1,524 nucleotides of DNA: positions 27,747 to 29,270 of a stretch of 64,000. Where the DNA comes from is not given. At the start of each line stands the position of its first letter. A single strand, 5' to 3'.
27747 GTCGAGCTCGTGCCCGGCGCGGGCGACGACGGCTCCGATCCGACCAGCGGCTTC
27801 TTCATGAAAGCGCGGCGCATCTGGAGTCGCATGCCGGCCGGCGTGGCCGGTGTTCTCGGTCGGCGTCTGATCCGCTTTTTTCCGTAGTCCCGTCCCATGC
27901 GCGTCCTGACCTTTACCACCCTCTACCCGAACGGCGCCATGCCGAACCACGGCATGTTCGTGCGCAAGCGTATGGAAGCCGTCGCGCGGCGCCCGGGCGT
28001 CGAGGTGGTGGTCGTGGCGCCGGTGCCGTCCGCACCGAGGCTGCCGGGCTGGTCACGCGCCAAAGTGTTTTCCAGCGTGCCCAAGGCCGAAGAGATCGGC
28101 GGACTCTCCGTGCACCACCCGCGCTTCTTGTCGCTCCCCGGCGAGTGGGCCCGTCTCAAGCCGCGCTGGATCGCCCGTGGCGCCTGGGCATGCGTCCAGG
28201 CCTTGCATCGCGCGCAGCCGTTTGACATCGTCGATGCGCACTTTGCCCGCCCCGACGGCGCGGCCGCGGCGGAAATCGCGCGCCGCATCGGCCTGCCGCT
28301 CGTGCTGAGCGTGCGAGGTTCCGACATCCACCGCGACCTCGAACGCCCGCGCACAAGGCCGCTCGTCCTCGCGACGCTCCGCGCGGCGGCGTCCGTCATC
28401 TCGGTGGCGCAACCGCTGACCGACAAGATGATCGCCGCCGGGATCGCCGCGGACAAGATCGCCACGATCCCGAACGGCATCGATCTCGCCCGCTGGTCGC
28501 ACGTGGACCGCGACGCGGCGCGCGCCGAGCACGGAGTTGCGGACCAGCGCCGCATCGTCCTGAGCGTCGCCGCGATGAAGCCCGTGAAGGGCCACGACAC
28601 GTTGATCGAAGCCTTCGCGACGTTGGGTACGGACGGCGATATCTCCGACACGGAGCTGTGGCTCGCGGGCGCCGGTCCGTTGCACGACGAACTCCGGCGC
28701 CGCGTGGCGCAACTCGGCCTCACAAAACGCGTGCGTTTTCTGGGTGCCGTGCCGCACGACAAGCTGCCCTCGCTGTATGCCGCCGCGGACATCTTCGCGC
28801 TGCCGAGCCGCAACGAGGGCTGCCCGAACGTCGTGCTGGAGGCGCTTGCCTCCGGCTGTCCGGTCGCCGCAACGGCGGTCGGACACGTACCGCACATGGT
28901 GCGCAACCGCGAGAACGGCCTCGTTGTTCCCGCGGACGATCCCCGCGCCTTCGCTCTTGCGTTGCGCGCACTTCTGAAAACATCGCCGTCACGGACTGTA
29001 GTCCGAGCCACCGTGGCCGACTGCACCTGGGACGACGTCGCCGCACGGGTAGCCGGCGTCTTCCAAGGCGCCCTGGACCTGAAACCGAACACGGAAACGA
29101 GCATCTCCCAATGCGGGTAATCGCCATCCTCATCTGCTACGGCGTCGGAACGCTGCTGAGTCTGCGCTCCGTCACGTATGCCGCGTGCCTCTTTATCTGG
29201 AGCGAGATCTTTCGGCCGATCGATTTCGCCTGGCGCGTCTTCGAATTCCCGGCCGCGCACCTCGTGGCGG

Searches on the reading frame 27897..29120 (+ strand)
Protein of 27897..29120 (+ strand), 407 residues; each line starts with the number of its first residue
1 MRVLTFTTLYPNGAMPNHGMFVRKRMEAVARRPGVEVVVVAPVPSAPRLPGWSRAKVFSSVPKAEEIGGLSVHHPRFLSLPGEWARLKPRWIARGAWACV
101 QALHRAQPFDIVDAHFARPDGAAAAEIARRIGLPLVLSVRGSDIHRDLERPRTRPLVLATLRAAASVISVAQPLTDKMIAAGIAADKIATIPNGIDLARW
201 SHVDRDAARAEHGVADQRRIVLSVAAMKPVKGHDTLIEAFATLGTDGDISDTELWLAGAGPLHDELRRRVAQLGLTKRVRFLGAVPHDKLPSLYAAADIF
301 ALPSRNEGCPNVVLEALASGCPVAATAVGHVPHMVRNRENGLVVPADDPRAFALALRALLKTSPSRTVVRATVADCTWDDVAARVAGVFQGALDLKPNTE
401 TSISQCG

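Call 12: search_protein_families(library=pfam, proteins=[window:27897-29120:+])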
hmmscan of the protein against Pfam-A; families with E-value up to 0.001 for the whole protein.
window:27897-29120:+ (407 aa): 6 families
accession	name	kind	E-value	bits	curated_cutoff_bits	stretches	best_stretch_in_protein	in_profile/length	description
PF00534.26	Glycos_transf_1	-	2e-39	135.3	26.4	1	204-367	1-163/172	Glycosyl transferases group 1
PF13692.12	Glyco_trans_1_4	-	5.8e-38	130.8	27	1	219-361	2-141/142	Glycosyl transferases group 1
PF13439.12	Glyco_transf_4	-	3.8e-17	63.3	28.5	1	31-199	16-170/170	Glycosyltransferase Family 4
PF13579.12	Glyco_trans_4_4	-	3.6e-13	50.6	29.7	1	27-194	12-158/158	Glycosyl transferase 4-like domain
PF20706.3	GT4-conflict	-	6.7e-06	25.8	26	1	162-325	145-310/385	Family 4 Glycosyltransferase in conflict systems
PF13524.12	Glyco_trans_1_2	-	5.8e-05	23.5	25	1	277-367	27-119/144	Glycosyl transferase-like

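Call 30: find_encoding_contigs(protein=window:27897-29120:+, flank=10000, max_places=4)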
Protein window:27897-29120:+ (407 aa): 1 contig read that carries it; 1 place shown.
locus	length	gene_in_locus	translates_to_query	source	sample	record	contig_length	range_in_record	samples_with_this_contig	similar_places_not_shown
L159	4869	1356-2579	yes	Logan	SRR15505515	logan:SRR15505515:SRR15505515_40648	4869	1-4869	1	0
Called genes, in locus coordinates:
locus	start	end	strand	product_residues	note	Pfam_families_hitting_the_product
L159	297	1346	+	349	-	PF02388:FemAB (faint), PF04339:FemAB_like (weak), PF13480:Acetyltransf_6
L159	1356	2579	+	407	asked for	PF13439:Glyco_transf_4, PF13579:Glyco_trans_4_4, PF20706:GT4-conflict (weak), PF00534:Glycos_transf_1, PF13692:Glyco_trans_1_4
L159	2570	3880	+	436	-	PF19358:DUF5935 (weak), PF04932:Wzy_C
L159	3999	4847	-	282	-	-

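Call 34: search_protein_families(library=ncbifam, proteins=[window:27897-29120:+])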
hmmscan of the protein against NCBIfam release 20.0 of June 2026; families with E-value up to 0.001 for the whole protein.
window:27897-29120:+ (407 aa): 34 families (the best 25 are shown)
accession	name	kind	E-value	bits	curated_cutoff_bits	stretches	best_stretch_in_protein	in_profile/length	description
NF047684.1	TeichurnBiosyTuaC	equivalog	2.2e-49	168.4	550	1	1-347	1-340/391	teichuronic acid biosynthesis protein TuaC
TIGR03088.1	stp2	hypoth_equivalog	6e-37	127.6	409.05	1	168-362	141-338/374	TIGR03088 family PEP-CTERM/XrtA system glycosyltransferase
TIGR04063.1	stp3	hypoth_equivalog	7.1e-34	117.4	442.05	1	100-373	85-371/397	TIGR04063 family PEP-CTERM/XrtA system glycosyltransferase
NF038229.1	Glyco4_Geo_Pelo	equivalog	9.3e-33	113.6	400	1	99-361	47-300/338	GPMC system family 4 glycosyltransferase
TIGR03999.1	thiol_BshA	equivalog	4e-32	111.6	273.7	1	104-365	80-341/375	N-acetyl-alpha-D-glucosaminyl L-malate synthase BshA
TIGR03449.1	mycothiol_MshA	equivalog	8.7e-32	110.5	462.5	1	103-391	97-402/406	D-inositol-3-phosphate glycosyltransferase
NF041876.1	EPS_EpsE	equivalog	1.7e-30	106.6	400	1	162-364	160-363/389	exopolysaccharide biosynthesis GT4 family glycosyltransferase EpsE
TIGR04047.1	MSMEG_0565_glyc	hypoth_equivalog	1.7e-28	99.7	259.85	1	159-389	134-371/373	MSMEG_0565 family glycosyltransferase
NF007640.0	PRK10307.1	subfamily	9.2e-20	70.9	276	1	160-367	168-377/411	WcaI family glycosyltransferase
TIGR04157.1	glyco_rSAM_CFB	subfamily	1.7e-19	70.1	400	1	162-348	168-352/406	TIGR04157 family glycosyltransferase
NF038011.1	PelF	equivalog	4.6e-18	65.5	100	1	160-362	254-457/489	GT4 family glycosyltransferase PelF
TIGR02149.1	glgA_Coryne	subfamily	7.9e-18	64.7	302.4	1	161-352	142-341/391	glycogen synthase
NF041010.1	glycosy_Agl16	equivalog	3.4e-17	62.4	575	1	162-390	132-349/352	glycosylation protein Agl16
NF050063.1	ProtGlycPglJ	equivalog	4.1e-16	59.1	500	1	181-364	163-334/363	N-acetylgalactosamine-N,N'-diacetylbacillosaminyl-diphospho-undecaprenol 4-alpha-N-acetylgalactosaminyltransferase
NF038295.1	EPS_HpsP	equivalog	8.4e-16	57.9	550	1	104-365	88-355/388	hormogonium polysaccharide biosynthesis glycosyltransferase HpsP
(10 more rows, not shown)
